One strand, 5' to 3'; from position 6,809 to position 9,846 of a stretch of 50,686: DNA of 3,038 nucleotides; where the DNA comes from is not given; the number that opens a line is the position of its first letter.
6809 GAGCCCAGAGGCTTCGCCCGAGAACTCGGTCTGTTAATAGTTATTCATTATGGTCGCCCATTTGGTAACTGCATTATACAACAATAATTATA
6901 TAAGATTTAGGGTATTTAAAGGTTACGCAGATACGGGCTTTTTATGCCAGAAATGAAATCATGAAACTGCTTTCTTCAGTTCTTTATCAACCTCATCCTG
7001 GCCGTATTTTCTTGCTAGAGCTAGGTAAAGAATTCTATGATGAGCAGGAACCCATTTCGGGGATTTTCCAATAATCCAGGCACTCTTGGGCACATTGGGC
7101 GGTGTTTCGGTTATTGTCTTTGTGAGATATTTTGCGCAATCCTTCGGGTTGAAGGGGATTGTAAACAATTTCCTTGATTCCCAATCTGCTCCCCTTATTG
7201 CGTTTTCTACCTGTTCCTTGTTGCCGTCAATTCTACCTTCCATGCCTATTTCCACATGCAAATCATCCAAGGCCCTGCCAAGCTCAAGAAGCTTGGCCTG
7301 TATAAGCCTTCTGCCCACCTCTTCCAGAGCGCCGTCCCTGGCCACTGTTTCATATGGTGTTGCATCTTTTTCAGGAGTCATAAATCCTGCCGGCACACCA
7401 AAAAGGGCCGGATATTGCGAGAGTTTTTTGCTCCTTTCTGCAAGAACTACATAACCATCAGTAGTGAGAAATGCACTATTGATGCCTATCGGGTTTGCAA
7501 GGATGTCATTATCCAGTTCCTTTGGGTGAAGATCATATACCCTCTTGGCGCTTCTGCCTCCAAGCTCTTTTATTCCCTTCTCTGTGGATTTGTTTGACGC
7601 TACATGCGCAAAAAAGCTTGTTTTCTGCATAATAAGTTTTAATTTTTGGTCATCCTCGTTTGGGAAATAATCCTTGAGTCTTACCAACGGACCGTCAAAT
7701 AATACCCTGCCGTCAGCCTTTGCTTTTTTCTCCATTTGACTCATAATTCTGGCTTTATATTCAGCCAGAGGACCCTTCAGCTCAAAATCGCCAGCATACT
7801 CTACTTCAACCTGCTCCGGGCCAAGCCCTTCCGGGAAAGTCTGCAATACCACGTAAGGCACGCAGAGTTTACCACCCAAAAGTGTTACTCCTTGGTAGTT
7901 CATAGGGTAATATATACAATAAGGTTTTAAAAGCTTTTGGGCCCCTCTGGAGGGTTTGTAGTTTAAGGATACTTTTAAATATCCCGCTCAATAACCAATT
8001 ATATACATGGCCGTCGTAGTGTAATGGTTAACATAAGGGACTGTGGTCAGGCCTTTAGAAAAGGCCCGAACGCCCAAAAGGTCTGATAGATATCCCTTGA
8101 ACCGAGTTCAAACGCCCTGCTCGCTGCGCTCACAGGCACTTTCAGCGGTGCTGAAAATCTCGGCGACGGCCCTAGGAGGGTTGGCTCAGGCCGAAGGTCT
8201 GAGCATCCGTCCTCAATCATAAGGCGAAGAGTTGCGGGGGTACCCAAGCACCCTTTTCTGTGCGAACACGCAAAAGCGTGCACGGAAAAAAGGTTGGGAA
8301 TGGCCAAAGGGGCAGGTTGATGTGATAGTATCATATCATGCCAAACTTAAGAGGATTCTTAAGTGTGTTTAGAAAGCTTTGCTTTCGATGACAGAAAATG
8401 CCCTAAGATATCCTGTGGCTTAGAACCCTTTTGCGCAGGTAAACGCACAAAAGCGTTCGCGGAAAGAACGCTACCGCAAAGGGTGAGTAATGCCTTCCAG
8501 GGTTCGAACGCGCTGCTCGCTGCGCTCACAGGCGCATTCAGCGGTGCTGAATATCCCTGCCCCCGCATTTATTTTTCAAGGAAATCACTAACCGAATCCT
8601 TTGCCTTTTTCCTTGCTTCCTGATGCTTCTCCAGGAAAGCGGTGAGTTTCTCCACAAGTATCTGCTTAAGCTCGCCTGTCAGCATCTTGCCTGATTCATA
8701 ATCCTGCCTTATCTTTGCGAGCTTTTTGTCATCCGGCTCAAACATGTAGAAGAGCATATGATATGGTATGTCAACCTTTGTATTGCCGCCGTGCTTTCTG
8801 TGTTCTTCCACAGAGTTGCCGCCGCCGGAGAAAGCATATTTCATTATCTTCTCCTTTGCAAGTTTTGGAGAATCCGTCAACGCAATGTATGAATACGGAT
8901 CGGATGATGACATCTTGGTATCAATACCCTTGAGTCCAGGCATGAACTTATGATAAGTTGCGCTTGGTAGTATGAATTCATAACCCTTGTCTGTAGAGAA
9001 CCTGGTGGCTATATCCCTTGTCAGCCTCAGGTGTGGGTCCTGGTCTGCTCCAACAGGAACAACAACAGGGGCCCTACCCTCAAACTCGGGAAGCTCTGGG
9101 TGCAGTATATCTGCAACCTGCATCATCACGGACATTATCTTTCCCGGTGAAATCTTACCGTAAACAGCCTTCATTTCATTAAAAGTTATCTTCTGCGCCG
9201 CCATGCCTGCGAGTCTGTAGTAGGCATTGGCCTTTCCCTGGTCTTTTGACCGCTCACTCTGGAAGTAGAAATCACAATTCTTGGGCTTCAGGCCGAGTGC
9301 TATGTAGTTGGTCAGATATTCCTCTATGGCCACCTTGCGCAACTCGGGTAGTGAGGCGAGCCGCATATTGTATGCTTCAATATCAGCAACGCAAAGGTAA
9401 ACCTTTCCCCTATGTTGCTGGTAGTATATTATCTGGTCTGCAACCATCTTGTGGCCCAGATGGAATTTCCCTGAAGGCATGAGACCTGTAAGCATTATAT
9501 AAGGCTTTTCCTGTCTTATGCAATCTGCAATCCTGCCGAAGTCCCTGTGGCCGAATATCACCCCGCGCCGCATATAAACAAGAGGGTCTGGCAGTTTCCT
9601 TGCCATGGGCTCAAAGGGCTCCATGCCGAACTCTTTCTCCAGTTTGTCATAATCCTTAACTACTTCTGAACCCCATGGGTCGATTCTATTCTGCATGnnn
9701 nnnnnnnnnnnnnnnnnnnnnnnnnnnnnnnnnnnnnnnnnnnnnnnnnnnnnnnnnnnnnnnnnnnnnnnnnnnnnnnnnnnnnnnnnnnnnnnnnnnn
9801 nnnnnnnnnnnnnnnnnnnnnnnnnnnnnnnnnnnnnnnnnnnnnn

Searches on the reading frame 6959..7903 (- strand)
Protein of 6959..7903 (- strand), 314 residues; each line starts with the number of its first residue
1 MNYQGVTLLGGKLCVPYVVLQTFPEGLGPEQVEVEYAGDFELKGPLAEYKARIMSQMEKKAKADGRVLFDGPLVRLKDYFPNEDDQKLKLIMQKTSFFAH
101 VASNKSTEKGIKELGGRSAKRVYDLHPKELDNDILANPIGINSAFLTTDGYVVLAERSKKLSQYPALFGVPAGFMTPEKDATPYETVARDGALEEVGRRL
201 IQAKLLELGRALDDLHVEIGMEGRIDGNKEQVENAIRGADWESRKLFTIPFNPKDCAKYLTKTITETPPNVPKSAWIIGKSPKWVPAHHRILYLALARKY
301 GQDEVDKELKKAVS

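Call 15: search_protein_families(library=pfam, proteins=[window:6959-7903:-])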
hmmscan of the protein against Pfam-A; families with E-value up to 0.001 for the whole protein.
window:6959-7903:- (314 aa): 0 families

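Call 34: search_solved_structures(query=window:6959-7903:-, max_evalue=1)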
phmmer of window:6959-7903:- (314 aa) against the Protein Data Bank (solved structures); distinct sequences matched with E-value up to 1: 2.
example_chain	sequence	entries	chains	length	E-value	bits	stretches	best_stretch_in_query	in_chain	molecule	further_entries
5lf9_A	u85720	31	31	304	0.00021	24.1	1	26-179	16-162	Nucleoside diphosphate-linked moiety X motif 22 | Uridine diphosphate glucose pyrophosphatase NUDT22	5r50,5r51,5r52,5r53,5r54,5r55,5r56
5lor_A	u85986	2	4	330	0.00024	23.8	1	26-179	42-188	Nucleoside diphosphate-linked moiety X motif 22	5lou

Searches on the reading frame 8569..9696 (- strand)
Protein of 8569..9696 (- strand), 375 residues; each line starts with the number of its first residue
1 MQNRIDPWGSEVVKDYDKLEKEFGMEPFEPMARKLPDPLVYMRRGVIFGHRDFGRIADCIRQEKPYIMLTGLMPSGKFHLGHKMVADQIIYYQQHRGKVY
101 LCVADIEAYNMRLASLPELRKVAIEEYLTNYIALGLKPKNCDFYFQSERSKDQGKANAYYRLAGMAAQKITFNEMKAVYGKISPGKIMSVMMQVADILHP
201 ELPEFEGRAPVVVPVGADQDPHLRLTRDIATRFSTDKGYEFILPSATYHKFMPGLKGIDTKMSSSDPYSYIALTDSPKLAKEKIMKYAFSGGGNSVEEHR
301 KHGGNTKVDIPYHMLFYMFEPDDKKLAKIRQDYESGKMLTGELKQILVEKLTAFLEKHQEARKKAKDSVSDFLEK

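Call 15: search_protein_families(library=pfam, proteins=[window:8569-9696:-])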
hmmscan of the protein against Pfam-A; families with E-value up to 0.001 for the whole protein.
window:8569-9696:- (375 aa): 1 family
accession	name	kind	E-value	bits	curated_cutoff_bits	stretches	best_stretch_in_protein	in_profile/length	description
PF00579.31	tRNA-synt_1b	-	5.9e-39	134.6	21.1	1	63-355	3-291/292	tRNA synthetases class I (W and Y)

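Call 16: find_encoding_contigs(protein=window:8569-9696:-, flank=3000, max_places=6)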
Protein window:8569-9696:- (375 aa): no gene with exactly this product is on record in the collection.

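Call 17: find_related_loci(query=window:8569-9696:-, collection=genome_contigs, flank=6000)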
Query window:8569-9696:- (375 aa) in genome_contigs; peptide patterns used: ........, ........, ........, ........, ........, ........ (x = any residue, [..] = any of these).
130 stretches matched a pattern; 79 encode a relative of the query (tblastn E <= 1e-3); 79 distinct loci.
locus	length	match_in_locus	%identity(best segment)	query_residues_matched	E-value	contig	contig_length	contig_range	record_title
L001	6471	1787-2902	69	1-374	3e-180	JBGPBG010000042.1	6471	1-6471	MAG: Candidatus Aenigmatarchaeota archaeon isolate OBJ_0618_130150_110 k141_291781_length_6471_cov_116.9921, whole genom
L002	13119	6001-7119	67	1-374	6e-177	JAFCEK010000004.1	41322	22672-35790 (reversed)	MAG: Candidatus Aenigmatarchaeota archaeon isolate Meg22_1214_Bin_103 Meg22_1214_Bin_103_scaffold_4635, whole genome sho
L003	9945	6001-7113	66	1-373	3e-175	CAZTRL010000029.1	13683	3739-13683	MAG TPA_asm: uncultured archaeon isolate binchicken_co151_62 genome assembly, contig: NODE_6596_length_13683_cov_7.63098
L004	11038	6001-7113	67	1-373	2e-174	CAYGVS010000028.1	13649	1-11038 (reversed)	MAG TPA_asm: uncultured archaeon isolate ERP119294_co1_457 genome assembly, contig: NODE_5953_length_13649_cov_9.151390,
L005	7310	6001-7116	67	1-375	5e-174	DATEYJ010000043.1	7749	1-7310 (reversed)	MAG TPA_asm: archaeon isolate SMAG_U8442 k141_66313, whole genome shotgun sequence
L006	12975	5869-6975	66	1-373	9e-170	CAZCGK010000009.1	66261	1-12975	MAG TPA_asm: uncultured archaeon isolate binchicken_co6_226 genome assembly, contig: NODE_195_length_66261_cov_9.547911,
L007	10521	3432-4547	65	1-374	2e-166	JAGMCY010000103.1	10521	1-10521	MAG: Candidatus Aenigmatarchaeota archaeon isolate RS_17_31 ZL495.bin.31.fa_103, whole genome shotgun sequence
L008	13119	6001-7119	64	1-374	8e-166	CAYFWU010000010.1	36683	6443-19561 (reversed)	MAG TPA_asm: uncultured archaeon isolate ERP108616_co2_128 genome assembly, contig: NODE_1346_length_36683_cov_7.073414,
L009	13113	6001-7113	65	1-374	1e-165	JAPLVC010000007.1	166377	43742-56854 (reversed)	MAG: Candidatus Aenigmatarchaeota archaeon isolate LacPavin_0920_SED3_MAG_50_31 LacPavin_0920_SED3_scaffold_651862, whol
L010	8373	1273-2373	66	1-369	2e-165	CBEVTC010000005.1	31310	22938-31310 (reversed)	MAG TPA_asm: uncultured archaeon isolate SRR19160657_binner13_Refined_28 genome assembly, contig: ERZ26800074.154, whole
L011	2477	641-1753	65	1-374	1e-176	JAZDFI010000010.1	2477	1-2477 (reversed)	MAG: Candidatus Aenigmatarchaeota archaeon isolate MEGAHIT-group-0.199 k141_4429814, whole genome shotgun sequence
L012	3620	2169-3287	65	1-374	7e-172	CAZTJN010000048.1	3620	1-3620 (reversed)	MAG TPA_asm: uncultured archaeon isolate binchicken_co184_466 genome assembly, contig: NODE_56982_length_3620_cov_21.863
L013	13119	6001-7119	65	1-375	4e-164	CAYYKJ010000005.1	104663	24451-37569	MAG TPA_asm: uncultured archaeon isolate SRP141376_co1_226 genome assembly, contig: NODE_471_length_104663_cov_13.578225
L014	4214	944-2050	62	5-375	6e-169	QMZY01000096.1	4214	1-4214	MAG: Candidatus Aenigmatarchaeota archaeon isolate B30_G1 B30_Guay1_scaffold_18563, whole genome shotgun sequence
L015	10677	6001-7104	64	5-375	8e-164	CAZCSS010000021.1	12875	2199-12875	MAG TPA_asm: uncultured archaeon isolate binchicken_co19_521 genome assembly, contig: NODE_8153_length_12875_cov_5.45756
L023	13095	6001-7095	63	5-375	6e-156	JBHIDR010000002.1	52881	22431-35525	MAG: Candidatus Aenigmatarchaeota archaeon isolate b3.sp3_bin.38 NODE_65_length_52881_cov_5.807349, whole genome shotgun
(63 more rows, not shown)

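Call 69: search_solved_structures(query=L023:1317-1925:+, max_evalue=0.001, show_alignments=1)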
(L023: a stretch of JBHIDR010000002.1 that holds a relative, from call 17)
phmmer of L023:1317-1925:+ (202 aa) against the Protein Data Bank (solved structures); distinct sequences matched with E-value up to 0.001: 14.
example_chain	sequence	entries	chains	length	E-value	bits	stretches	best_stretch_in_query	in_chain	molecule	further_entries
3iey_A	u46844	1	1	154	6.4e-35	123.8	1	60-202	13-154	tRNA-splicing endonuclease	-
5x89_A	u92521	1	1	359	9.2e-28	100.4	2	54-189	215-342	EndA-like protein,tRNA-splicing endonuclease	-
1a79_A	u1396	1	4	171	1.4e-26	96.5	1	31-202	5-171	TRNA ENDONUCLEASE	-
2gjw_A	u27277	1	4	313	1.1e-21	80.5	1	47-190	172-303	tRNA-splicing endonuclease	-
1r0v_A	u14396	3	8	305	1.2e-21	80.5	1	47-190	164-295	tRNA-intron endonuclease | Putative tRNA-intron endonuclease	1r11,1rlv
4fz2_A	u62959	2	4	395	3.7e-21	78.9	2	63-193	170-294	tRNA intron endonuclease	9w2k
3p1y_A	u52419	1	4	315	2.4e-20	76.2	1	62-190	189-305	tRNA-splicing endonuclease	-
2cv8_A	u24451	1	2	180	4.5e-19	72.1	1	58-201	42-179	tRNA-splicing endonuclease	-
3p1z_B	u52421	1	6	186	3.3e-16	62.7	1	33-202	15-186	tRNA-splicing endonuclease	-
3ajv_B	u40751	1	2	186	3e-15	59.6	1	33-202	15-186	tRNA-splicing endonuclease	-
2zyz_B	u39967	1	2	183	9.9e-14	54.6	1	59-188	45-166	tRNA-splicing endonuclease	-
2ohc_A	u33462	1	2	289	3.4e-07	33.3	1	108-198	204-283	tRNA-splicing endonuclease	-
2ohe_A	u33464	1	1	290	3.4e-07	33.3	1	108-198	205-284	tRNA-splicing endonuclease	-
7zrz_BP4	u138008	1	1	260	0.00054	22.8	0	54-136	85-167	tRNA-splicing endonuclease subunit Sen2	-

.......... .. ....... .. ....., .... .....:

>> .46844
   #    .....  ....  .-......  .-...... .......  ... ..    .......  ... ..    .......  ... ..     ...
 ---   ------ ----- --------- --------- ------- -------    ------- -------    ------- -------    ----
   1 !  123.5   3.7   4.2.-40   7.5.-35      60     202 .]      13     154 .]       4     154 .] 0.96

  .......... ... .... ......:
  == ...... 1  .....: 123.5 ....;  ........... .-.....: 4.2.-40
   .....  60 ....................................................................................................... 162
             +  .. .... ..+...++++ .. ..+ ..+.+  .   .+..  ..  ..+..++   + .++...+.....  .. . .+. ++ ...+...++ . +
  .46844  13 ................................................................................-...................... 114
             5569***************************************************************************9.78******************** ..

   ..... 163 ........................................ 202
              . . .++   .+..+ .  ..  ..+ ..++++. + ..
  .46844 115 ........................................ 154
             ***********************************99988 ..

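Call 70: search_solved_structures(query=L023:360-851:+, max_evalue=0.001, show_alignments=1)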
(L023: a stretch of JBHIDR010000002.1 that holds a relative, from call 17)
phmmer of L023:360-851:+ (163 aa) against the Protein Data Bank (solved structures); distinct sequences matched with E-value up to 0.001: 12.
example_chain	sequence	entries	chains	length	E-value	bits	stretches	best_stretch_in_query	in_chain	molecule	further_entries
1a79_A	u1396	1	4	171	1.9e-23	86.3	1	15-163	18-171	TRNA ENDONUCLEASE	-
5x89_A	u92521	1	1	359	2.3e-23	86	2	6-149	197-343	EndA-like protein,tRNA-splicing endonuclease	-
1r0v_A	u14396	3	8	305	3.3e-20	75.8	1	5-147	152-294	tRNA-intron endonuclease | Putative tRNA-intron endonuclease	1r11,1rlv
2gjw_A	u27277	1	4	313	3.7e-20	75.6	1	5-147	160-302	tRNA-splicing endonuclease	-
3p1y_A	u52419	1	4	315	1.3e-16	64.1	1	28-147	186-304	tRNA-splicing endonuclease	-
4fz2_A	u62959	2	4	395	1.3e-16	64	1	13-142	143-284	tRNA intron endonuclease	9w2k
3iey_A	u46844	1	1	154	3.3e-13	53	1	34-151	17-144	tRNA-splicing endonuclease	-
2cv8_A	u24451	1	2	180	6.3e-11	45.6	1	4-101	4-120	tRNA-splicing endonuclease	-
3ajv_B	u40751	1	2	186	9.7e-11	45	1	27-159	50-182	tRNA-splicing endonuclease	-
3p1z_B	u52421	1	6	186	1e-10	44.9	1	27-159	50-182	tRNA-splicing endonuclease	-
2ohc_A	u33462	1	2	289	0.00022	24.3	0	74-146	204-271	tRNA-splicing endonuclease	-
2ohe_A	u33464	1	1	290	0.00022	24.3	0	74-146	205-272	tRNA-splicing endonuclease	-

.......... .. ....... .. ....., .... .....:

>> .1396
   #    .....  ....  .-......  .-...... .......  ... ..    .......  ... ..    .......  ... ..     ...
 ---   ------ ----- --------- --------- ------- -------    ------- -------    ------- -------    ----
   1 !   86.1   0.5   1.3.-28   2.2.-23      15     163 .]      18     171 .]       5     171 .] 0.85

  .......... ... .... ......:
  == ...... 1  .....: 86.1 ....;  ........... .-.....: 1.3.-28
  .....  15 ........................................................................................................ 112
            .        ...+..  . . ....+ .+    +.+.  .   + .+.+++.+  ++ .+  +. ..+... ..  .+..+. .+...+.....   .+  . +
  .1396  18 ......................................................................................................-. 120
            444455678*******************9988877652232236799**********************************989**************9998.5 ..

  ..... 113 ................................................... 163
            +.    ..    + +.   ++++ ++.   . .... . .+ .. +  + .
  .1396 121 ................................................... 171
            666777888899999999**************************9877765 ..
